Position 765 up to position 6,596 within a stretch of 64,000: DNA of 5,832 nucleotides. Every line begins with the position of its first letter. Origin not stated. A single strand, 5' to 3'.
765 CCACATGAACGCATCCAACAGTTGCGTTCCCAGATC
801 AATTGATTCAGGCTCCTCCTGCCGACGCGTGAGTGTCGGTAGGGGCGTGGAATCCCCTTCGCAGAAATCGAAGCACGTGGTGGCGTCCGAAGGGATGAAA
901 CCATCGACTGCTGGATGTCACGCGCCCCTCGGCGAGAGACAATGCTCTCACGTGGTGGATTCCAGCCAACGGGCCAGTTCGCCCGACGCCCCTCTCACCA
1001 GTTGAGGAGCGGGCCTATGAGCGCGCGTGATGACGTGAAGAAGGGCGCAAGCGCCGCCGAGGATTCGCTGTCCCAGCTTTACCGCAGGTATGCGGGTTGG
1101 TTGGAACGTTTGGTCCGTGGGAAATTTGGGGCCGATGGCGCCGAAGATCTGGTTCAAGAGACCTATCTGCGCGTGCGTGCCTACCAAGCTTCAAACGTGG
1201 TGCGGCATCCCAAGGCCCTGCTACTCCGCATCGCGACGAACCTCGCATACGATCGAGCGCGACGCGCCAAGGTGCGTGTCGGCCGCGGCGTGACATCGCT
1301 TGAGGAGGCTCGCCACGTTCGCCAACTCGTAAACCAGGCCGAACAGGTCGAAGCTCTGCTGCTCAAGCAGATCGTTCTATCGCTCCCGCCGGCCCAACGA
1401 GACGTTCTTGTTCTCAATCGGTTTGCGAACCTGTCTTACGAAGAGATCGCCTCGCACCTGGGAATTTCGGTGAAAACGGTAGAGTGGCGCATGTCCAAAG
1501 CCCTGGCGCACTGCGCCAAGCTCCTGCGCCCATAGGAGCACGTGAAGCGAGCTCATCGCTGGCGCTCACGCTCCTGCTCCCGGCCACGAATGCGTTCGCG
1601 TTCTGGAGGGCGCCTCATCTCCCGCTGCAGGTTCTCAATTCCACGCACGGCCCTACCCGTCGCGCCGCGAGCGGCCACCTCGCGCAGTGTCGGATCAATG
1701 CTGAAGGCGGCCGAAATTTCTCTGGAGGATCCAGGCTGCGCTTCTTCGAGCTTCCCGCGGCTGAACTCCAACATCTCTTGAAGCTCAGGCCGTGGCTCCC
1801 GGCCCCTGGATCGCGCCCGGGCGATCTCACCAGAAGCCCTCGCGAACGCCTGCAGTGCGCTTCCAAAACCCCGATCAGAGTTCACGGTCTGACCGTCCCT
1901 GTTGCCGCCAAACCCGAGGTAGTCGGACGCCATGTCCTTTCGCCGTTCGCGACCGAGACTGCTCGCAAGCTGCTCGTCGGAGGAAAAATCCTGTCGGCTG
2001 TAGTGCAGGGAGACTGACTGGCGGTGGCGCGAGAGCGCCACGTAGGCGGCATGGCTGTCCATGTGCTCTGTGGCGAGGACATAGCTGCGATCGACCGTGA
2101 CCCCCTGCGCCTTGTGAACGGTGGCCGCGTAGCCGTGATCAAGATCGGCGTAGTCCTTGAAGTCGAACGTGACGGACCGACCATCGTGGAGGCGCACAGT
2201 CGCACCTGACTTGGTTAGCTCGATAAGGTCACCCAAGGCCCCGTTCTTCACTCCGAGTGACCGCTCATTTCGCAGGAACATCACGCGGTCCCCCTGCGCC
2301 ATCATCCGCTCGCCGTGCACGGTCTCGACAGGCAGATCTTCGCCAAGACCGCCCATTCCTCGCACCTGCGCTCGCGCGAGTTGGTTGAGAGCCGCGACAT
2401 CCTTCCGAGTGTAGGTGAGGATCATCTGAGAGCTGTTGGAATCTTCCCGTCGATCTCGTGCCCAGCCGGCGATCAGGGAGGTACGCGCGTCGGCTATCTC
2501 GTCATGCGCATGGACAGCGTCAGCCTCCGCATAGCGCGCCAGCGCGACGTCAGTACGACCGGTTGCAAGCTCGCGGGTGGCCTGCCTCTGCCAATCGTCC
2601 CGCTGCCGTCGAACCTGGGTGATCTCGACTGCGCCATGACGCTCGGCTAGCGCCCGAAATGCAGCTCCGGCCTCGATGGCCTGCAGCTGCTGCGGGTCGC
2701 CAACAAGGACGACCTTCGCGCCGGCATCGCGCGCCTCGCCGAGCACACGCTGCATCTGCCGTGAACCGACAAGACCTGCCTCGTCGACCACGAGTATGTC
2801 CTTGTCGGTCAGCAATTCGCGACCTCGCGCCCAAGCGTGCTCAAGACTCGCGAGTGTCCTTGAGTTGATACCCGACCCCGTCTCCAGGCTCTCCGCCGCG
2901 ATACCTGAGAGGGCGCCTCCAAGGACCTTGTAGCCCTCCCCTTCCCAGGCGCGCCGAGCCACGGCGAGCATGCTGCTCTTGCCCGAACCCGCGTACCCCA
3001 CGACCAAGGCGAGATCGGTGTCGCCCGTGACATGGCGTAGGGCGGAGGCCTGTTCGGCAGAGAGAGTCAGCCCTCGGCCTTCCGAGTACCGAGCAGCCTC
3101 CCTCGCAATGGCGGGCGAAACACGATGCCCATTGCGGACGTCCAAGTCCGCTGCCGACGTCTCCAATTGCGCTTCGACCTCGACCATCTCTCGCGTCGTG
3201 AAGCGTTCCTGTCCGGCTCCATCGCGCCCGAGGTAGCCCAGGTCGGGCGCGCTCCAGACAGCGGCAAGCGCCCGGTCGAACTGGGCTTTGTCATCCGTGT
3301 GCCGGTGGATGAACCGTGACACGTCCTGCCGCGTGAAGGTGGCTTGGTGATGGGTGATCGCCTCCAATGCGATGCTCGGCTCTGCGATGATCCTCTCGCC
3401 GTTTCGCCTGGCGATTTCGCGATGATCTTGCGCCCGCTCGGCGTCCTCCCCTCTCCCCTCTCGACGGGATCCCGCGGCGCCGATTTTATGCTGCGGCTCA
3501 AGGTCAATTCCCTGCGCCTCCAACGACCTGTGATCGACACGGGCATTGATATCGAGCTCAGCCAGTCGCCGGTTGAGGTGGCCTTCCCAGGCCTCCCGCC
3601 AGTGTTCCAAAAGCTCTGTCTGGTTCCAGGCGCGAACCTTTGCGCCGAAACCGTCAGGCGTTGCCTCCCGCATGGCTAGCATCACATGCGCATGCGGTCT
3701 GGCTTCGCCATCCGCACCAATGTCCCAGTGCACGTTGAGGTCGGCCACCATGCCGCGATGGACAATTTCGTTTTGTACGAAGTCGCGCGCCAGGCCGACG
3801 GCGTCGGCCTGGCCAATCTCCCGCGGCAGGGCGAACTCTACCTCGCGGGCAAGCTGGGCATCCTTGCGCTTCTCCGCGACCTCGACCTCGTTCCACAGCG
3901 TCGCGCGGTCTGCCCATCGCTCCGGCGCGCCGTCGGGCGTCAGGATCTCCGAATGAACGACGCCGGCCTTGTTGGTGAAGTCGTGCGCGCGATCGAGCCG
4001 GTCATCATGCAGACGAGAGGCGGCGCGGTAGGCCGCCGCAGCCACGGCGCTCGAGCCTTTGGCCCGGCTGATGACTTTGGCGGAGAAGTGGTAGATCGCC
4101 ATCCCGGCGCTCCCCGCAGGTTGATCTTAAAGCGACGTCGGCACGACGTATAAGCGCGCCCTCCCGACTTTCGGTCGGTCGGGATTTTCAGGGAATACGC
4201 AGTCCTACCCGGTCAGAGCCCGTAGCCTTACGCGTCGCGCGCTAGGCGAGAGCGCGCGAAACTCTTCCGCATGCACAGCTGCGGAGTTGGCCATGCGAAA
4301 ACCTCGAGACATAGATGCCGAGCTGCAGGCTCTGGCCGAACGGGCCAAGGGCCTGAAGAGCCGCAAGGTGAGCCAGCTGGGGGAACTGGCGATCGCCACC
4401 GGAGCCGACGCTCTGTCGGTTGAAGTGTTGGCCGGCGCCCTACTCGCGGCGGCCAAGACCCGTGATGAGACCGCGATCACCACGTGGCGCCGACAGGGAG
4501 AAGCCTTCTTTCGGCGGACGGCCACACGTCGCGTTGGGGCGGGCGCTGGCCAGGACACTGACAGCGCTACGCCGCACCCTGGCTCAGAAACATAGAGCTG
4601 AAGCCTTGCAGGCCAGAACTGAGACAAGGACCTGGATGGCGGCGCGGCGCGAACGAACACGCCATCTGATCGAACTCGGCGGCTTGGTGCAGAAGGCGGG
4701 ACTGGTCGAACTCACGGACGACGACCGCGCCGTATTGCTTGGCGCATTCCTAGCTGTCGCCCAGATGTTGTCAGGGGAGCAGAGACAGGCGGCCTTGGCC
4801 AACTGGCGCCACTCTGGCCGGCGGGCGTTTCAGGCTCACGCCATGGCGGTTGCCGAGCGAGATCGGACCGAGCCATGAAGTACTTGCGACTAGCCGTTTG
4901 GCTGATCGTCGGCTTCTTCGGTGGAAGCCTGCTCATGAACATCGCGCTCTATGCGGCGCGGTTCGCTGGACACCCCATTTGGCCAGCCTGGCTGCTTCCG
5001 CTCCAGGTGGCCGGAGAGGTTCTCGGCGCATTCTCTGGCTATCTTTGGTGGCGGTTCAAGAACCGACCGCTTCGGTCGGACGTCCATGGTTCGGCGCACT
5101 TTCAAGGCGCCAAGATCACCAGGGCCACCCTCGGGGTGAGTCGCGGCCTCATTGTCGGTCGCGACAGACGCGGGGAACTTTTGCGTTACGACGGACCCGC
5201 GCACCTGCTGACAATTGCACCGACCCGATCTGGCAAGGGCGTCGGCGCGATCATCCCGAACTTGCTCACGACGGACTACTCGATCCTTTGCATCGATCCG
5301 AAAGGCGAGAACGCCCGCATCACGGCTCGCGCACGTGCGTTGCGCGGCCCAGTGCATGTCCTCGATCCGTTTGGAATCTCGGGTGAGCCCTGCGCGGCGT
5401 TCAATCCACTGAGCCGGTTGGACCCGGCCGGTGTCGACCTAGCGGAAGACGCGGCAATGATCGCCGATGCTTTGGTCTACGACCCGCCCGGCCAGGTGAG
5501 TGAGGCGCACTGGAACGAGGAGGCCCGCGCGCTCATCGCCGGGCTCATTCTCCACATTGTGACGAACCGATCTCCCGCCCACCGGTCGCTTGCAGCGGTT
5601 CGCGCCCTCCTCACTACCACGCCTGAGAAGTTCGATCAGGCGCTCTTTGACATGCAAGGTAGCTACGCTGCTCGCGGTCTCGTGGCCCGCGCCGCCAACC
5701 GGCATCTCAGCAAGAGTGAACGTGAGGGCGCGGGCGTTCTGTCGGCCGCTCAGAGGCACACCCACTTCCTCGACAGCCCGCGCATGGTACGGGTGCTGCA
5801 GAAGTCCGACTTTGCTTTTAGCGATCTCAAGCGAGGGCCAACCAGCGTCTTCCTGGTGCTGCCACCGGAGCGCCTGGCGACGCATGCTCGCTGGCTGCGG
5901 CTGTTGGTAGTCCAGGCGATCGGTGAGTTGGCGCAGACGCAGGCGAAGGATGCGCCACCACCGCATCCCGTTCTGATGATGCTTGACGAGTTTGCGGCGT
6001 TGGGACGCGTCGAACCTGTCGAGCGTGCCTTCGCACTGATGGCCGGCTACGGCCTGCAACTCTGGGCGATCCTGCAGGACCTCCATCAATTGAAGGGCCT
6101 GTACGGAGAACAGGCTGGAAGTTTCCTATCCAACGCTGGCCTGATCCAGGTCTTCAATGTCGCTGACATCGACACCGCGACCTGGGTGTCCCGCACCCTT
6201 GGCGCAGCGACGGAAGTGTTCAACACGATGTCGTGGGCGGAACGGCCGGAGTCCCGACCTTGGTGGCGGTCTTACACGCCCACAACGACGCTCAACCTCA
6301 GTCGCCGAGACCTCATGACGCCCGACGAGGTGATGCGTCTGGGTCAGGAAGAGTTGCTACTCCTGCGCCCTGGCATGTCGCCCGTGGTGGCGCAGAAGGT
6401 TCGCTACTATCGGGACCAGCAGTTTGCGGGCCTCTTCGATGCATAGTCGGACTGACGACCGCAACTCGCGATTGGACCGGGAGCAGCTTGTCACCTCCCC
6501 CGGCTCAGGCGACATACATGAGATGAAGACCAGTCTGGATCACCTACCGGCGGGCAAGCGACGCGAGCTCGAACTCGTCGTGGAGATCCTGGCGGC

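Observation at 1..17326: dusA-integrated, MOBQ-mobilisable defence island with at least four stacked defence/TA modules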

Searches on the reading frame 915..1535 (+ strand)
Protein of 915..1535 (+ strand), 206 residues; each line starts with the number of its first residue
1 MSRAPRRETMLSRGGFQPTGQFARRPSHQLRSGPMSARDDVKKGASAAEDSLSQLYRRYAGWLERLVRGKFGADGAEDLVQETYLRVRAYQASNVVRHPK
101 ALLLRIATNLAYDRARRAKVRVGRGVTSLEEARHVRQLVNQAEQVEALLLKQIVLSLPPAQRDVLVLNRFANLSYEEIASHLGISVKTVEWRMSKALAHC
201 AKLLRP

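Call 3: search_protein_families(library=pfam, proteins=[window:915-1535:+], max_evalue=0.01)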
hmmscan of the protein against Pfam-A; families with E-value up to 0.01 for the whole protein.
window:915-1535:+ (206 aa): 6 families
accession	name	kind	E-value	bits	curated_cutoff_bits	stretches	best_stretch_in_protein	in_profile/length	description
PF08281.18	Sigma70_r4_2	-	2.3e-15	56.4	25.7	1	149-200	3-54/54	Sigma-70, region 4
PF04545.22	Sigma70_r4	-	3e-10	39.9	24.1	1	156-200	4-48/50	Sigma-70, region 4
PF04542.20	Sigma70_r2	-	2.6e-08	34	24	1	55-119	1-69/71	Sigma-70 region 2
PF07638.17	Sigma70_ECF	-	6.8e-08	33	21.1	1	40-200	10-179/185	ECF sigma factor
PF13412.12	HTH_24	-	0.00052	20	21.9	1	167-195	12-40/48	Winged helix-turn-helix DNA-binding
PF13384.12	HTH_23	-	0.0043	17.3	24.6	0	166-190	10-35/50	Homeodomain-like domain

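Call 14: search_protein_families(library=padloc, proteins=[window:915-1535:+], max_evalue=0.001)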
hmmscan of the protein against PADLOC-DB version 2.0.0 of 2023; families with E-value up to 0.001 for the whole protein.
window:915-1535:+ (206 aa): 1 family
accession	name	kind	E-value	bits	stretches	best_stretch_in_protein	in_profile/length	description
PDLC01855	CARF3--CARF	-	0.00066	17.4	1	131-201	192-261/288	-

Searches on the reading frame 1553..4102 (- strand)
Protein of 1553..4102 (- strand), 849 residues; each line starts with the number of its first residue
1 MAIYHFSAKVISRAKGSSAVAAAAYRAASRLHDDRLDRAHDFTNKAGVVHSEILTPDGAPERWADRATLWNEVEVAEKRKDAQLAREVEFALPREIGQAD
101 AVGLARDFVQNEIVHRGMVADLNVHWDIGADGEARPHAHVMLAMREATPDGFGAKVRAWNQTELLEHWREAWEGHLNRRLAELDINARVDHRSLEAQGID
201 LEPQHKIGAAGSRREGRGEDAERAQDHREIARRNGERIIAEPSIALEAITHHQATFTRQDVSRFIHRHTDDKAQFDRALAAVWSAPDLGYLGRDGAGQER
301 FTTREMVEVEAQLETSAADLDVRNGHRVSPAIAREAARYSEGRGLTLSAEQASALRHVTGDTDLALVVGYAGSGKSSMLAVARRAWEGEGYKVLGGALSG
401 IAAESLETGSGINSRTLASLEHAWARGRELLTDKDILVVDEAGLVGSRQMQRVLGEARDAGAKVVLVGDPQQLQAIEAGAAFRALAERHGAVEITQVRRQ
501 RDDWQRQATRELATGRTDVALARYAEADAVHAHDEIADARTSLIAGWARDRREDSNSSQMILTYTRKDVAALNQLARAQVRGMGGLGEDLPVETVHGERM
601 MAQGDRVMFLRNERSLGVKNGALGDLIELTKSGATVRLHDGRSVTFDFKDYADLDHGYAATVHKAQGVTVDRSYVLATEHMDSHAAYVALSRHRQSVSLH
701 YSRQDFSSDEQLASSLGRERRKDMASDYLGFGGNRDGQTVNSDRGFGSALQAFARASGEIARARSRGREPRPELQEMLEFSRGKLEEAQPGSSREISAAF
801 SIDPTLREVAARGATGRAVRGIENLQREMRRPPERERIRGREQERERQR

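Call 3: search_protein_families(library=pfam, proteins=[window:1553-4102:-], max_evalue=0.01)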
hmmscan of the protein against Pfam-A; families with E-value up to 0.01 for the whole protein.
window:1553-4102:- (849 aa): 11 families
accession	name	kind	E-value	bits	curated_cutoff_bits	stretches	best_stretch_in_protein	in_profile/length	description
PF03389.21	MobA_MobL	-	4.5e-67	226.6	26.7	1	18-215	2-222/224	MobA/MobL family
PF13604.12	AAA_30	-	1.4e-57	195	27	1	346-534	1-190/191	AAA domain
PF01443.25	Viral_helicase1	-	1.3e-10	41.9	21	2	655-698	176-225/228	Viral superfamily 1 RNA helicase core domain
PF13245.12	AAA_19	-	5.5e-10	40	25.1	1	361-474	10-130/134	AAA domain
PF22232.2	TraI_hel_assoc_N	-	4.5e-07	30.9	27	1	379-468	12-99/99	TraI helicase-associated ssDNA bd, N-terminal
PF13086.12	AAA_11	-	1.9e-05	25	27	1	433-475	213-252/257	AAA domain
PF02562.22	PhoH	-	7.1e-05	22.8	27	0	413-478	101-163/205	PhoH-like protein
PF05970.20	PIF1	-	8.8e-05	22.6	25.9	1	347-474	2-153/223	PIF1-like helicase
PF18335.7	SH3_13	-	0.0003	21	41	1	596-636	21-61/65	ATP-dependent RecD-like DNA helicase SH3 domain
PF13191.12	AAA_16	-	0.0017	19.3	32.6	1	353-486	14-156/167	AAA ATPase domain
PF02689.20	Herpes_Helicase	-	0.0072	14.8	27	0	657-700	730-775/808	Helicase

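Call 30: search_protein_families(library=ncbifam, proteins=[window:1553-4102:-], max_evalue=0.01)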
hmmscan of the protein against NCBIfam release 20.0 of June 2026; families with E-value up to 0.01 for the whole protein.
window:1553-4102:- (849 aa): 9 families
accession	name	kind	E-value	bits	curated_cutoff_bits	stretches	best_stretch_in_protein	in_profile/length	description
NF010464.0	PRK13889.1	subfamily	0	1260.9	1015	2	1-728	1-728/992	conjugal transfer relaxase TraA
TIGR02768.1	TraA_Ti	equivalog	4.9e-272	904.6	590.45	1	1-729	1-743/751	Ti-type conjugative transfer relaxase TraA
NF010402.0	PRK13826.1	subfamily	2.1e-175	585.5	1317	1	1-729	1-765/1102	Dtr system oriT relaxase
NF041496.1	MobQ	equivalog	1.1e-72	243.9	200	1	1-197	1-197/197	MobQ family relaxase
TIGR01448.2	helicase_RecD2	equivalog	3.9e-33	114.5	500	1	229-668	197-651/713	SF1B family DNA helicase RecD2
TIGR01447.1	recD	equivalog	9.2e-17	60.8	310.15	2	433-492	262-320/597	exodeoxyribonuclease V subunit alpha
TIGR02760.1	TraI_TIGR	equivalog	2e-16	58.7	929.85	1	299-510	976-1191/1960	conjugative transfer relaxase/helicase TraI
NF008127.0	PRK10875.1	equivalog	4.1e-14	52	671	2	433-484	269-319/619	exodeoxyribonuclease V subunit alpha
NF010263.0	PRK13709.1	equivalog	5.9e-14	50.4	2212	1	346-527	968-1158/1752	conjugative transfer relaxase/helicase TraI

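Call 45: find_related_loci(query=window:1553-4102:-, collection=genome_contigs, flank=10000)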
Query window:1553-4102:- (849 aa) in genome_contigs; peptide patterns used: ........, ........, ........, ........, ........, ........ (x = any residue, [..] = any of these).
130 stretches matched a pattern; 7 encode a relative of the query (tblastn E <= 1e-3); 7 distinct loci.
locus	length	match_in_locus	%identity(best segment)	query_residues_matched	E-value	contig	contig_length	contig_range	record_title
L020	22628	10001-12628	57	1-835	0e+0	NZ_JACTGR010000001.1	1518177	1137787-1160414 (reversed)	Sphingomonas sp. JC676 1, whole genome shotgun sequence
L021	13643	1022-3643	56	1-833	0e+0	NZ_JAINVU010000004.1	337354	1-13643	Hephaestia mangrovi strain CMS5P-6 Scaffold4_1, whole genome shotgun sequence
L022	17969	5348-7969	56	1-833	0e+0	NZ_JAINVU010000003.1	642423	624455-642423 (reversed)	Hephaestia mangrovi strain CMS5P-6 Scaffold3_1, whole genome shotgun sequence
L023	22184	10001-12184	63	1-728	0e+0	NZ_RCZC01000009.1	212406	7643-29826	Sphingomonas glacialis strain E6.1 scaffold9.1, whole genome shotgun sequence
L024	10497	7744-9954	49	1-735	0e+0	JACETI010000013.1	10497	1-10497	MAG: Legionella sp. isolate MCMED-G38 Legionella-MCMED-G38-C13, whole genome shotgun sequence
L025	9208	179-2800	57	1-833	0e+0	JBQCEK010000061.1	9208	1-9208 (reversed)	MAG: Sphingomonas sp. isolate bin130 k127_20881, whole genome shotgun sequence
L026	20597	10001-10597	41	1-203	2e-34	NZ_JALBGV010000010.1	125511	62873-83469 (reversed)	Neorhizobium sp. SHOUNA12A NODE_10_length_125511_cov_47.641675_pilon, whole genome shotgun sequence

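Call 87: search_dna_similar(query=window:1553-4102:-, collection=plasmids, mode=protein, max_rows=12)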
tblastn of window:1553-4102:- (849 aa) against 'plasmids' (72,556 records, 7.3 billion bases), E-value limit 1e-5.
The search stops at 5000 records and this limit was reached: more records match than are counted here, and every count below describes the 5000 best-scoring records only.
Records with a match: at least 5000; places in all: 5363; records where one place covers at least 80% of the query: 1106.
Best place of each record, by identity: 60-80% 96; <60% 4904.
By first word of the organism name: Escherichia 507; Lactiplantibacillus 465; Acinetobacter 369; Rhizobium 356; Agrobacterium 286; Staphylococcus 274; Sinorhizobium 206; Klebsiella 123; Streptomyces 101; Lactococcus 90; and 260 more.
By predicted mobility (MOB-suite, as given by PLSDB): mobilizable 2353; conjugative 1856; non-mobilizable 791.
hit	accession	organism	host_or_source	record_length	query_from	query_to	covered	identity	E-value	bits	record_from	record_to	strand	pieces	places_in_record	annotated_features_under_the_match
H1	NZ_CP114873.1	Caulobacter sp. NIBR2454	Paralichthys olivaceus,cell ...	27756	1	772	91%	63.5%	0e+0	849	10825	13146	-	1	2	traA: Ti-type conjugative transfer relaxase TraA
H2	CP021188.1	Rhizorhabdus wittichii DC-6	activated sludge of a wastewater ...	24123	1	794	94%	60.3%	0e+0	808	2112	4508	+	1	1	Ti-type conjugative transfer relaxase TraA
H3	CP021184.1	Rhizorhabdus wittichii DC-6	activated sludge of a wastewater ...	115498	1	771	91%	61.4%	0e+0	813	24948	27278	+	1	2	Ti-type conjugative transfer relaxase TraA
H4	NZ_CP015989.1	Sphingobium sp. EP60837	cell culture,soil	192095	1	774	91%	60.9%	0e+0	806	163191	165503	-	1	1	traA: Ti-type conjugative transfer relaxase TraA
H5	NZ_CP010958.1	Sphingobium sp. YBL2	cell culture,soil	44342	1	783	92%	59.9%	0e+0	808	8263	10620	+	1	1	traA: Ti-type conjugative transfer relaxase TraA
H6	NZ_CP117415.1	Sphingomonas naphthae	Single cell,Oil contaminated soil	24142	1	783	92%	59.9%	0e+0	808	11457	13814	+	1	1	traA: Ti-type conjugative transfer relaxase TraA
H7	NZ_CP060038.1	Sphingobium fuliginis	-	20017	1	806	95%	57.8%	0e+0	811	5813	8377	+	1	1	traA: Ti-type conjugative transfer relaxase TraA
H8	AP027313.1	Sphingobium sp. TomMM7A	-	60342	1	806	95%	57.7%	0e+0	811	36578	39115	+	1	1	hypothetical protein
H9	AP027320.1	Sphingobium sp. TomTYG42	-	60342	1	806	95%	57.7%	0e+0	811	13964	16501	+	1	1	hypothetical protein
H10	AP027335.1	Sphingobium sp. TomTYG71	-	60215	1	806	95%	57.7%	0e+0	811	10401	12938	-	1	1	hypothetical protein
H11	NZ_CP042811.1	Acetobacter oryzoeni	vinegar,vinegar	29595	1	767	90%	60.3%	0e+0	759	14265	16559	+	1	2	traA: Ti-type conjugative transfer relaxase TraA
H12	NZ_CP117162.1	Sphingobium sp. AntQ-1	Genomic DNA,PAH-contaminated soil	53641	1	774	91%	59.5%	0e+0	798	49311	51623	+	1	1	traA: Ti-type conjugative transfer relaxase TraA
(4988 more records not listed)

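Call 88: get_annotated_region(hit=H1, flank=7000)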
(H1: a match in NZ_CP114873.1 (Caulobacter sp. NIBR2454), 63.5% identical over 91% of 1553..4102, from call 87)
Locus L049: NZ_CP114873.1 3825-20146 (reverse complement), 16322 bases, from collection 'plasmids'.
description: Caulobacter sp. NIBR2454 plasmid pNIBR24542, complete sequence
organism: Caulobacter sp. NIBR2454 (NCBI taxid 3015996)
taxonomy: Bacteria; Pseudomonadota; Alphaproteobacteria; Caulobacterales; Caulobacteraceae; Caulobacter; Caulobacter sp. NIBR2454
host: -; source: Paralichthys olivaceus,cell culture,stomach; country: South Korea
typing (MOB-suite, as given by PLSDB): non-mobilizable; replicon rep_cluster_1319
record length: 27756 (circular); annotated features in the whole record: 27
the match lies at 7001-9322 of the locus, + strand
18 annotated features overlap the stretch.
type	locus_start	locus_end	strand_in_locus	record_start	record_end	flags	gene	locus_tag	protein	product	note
CDS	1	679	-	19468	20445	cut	-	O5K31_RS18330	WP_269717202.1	hypothetical protein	-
CDS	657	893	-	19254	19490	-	-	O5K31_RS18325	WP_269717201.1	helix-turn-helix transcriptional regulator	-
CDS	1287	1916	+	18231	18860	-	-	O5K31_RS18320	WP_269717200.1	SprT-like domain-containing protein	-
CDS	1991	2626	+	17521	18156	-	-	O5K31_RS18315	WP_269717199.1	ParA family protein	-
CDS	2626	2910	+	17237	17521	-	-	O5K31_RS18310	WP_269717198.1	ribbon-helix-helix domain-containing protein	-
CDS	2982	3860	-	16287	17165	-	-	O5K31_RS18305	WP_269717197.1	replication initiation protein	GO:0006270 - DNA replication initiation [Evidence IEA]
CDS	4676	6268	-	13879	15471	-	-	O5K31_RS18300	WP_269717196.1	type IV secretory system conjugative DNA transfer family protein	-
CDS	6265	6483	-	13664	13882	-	-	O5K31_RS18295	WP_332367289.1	conjugal transfer protein TraD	-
CDS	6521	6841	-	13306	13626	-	-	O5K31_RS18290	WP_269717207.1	conjugal transfer protein TraD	-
CDS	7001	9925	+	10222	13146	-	traA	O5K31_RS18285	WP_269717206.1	Ti-type conjugative transfer relaxase TraA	-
CDS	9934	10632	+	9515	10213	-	-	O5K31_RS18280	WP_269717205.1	DUF6118 family protein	-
CDS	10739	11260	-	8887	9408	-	-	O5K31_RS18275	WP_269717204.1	hypothetical protein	-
CDS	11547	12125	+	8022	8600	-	-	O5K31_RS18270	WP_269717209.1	recombinase family protein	GO:0006310 - DNA recombination [Evidence IEA]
CDS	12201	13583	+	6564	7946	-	dcm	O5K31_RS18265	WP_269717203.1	DNA (cytosine-5-)-methyltransferase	GO:0006304 - DNA modification [Evidence IEA]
CDS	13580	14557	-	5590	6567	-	-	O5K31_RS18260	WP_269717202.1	hypothetical protein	-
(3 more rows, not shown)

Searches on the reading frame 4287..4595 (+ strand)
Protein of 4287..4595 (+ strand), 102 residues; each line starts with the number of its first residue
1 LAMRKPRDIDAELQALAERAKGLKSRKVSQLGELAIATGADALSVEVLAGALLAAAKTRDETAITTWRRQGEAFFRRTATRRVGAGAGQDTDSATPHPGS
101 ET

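Call 30: search_protein_families(library=ncbifam, proteins=[window:4287-4595:+], max_evalue=0.01)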
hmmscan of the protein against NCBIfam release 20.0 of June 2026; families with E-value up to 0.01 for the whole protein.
window:4287-4595:+ (102 aa): 0 families

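Call 32: search_protein_families(library=pfam, proteins=[window:4287-4595:+], max_evalue=0.1)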
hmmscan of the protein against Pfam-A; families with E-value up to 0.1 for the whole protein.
window:4287-4595:+ (102 aa): 2 families
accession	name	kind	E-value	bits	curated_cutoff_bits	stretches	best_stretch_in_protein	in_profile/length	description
PF06412.16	TraD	-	2e-12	47.2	22.3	1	19-76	2-61/62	Conjugal transfer protein TraD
PF20031.4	DUF6437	-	0.0046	17.2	27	1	10-65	16-71/76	Family of unknown function (DUF6437)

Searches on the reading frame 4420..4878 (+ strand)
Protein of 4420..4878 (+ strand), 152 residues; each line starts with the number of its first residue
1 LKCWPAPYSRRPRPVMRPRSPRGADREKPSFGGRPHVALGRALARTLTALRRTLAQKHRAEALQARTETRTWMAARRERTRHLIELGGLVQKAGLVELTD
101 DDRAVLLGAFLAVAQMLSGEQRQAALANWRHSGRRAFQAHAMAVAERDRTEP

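Call 30: search_protein_families(library=ncbifam, proteins=[window:4420-4878:+], max_evalue=0.01)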
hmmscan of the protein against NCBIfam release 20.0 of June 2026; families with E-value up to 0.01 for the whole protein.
window:4420-4878:+ (152 aa): 1 family
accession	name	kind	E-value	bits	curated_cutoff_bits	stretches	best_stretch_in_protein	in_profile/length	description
NF010421.0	PRK13847.1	subfamily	1.6e-07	31.5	117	1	74-123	8-54/71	type IV conjugative transfer system coupling protein TraD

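Call 32: search_protein_families(library=pfam, proteins=[window:4420-4878:+], max_evalue=0.1)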
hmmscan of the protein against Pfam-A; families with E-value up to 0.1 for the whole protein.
window:4420-4878:+ (152 aa): 3 families
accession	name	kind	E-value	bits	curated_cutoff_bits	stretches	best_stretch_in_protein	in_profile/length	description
PF06412.16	TraD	-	5.7e-21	74.5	22.3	1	75-139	3-62/62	Conjugal transfer protein TraD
PF00941.27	FAD_binding_5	-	0.003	17.9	27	1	44-129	8-89/170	FAD binding domain in molybdopterin dehydrogenase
PF12958.12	DUF3847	-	0.0076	16.7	40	1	55-94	17-53/81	Protein of unknown function (DUF3847)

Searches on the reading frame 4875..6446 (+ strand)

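Call 3: search_protein_families(library=pfam, proteins=[window:4875-6446:+], max_evalue=0.01)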
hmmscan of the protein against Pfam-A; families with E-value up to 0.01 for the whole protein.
window:4875-6446:+ (523 aa): 3 families
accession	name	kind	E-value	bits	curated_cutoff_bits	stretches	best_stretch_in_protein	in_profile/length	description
PF02534.20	T4SS-DNA_transf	-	1.6e-79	268.4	20.1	1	99-517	34-451/468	Type IV secretory system Conjugative DNA transfer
PF12696.13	TraG-D_C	-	5.7e-25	88.1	22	1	365-489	1-124/126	TraM recognition site of TraD and TraG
PF10412.15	TrwB_AAD_bind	-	7.9e-19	68.2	20.5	1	190-506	87-383/387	Type IV secretion-system coupling protein DNA-binding domain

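Call 30: search_protein_families(library=ncbifam, proteins=[window:4875-6446:+], max_evalue=0.01)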
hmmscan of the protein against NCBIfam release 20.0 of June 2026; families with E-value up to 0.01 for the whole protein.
window:4875-6446:+ (523 aa): 9 families
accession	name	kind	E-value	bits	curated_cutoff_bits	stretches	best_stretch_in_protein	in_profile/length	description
NF010450.0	PRK13876.1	subfamily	4.4e-81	273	674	1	67-518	103-550/667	IncP-type conjugal transfer protein TraG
NF010472.0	PRK13897.1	equivalog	5.5e-54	183.8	728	1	59-518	111-557/657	type IV secretion system component VirD4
NF010453.0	PRK13880.1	subfamily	8.7e-52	176.2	586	1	83-489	144-561/630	conjugal transfer coupling protein TraG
NF010424.0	PRK13850.1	equivalog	3.4e-51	174.2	681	1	97-523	128-542/670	type IV secretion system ATPase VirD4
NF045973.1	conju_CD1115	equivalog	8.2e-46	156.7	250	1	101-513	17-437/442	VirD4-like conjugal transfer protein, CD1115 family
NF010394.0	PRK13822.1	subfamily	4.8e-39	134.6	443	1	107-516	223-626/643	conjugal transfer coupling protein TraG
TIGR02767.1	TraG-Ti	equivalog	2.6e-30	105.8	686.2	1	107-516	210-613/623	Ti-type conjugative transfer system protein TraG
TIGR03743.1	SXT_TraD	subfamily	0.00034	19.2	366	0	358-489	480-614/636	conjugative transfer system coupling protein TraD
TIGR02759.1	TraD_Ftype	equivalog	0.0063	15.3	521.35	0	366-445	409-489/566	type IV conjugative transfer system coupling protein TraD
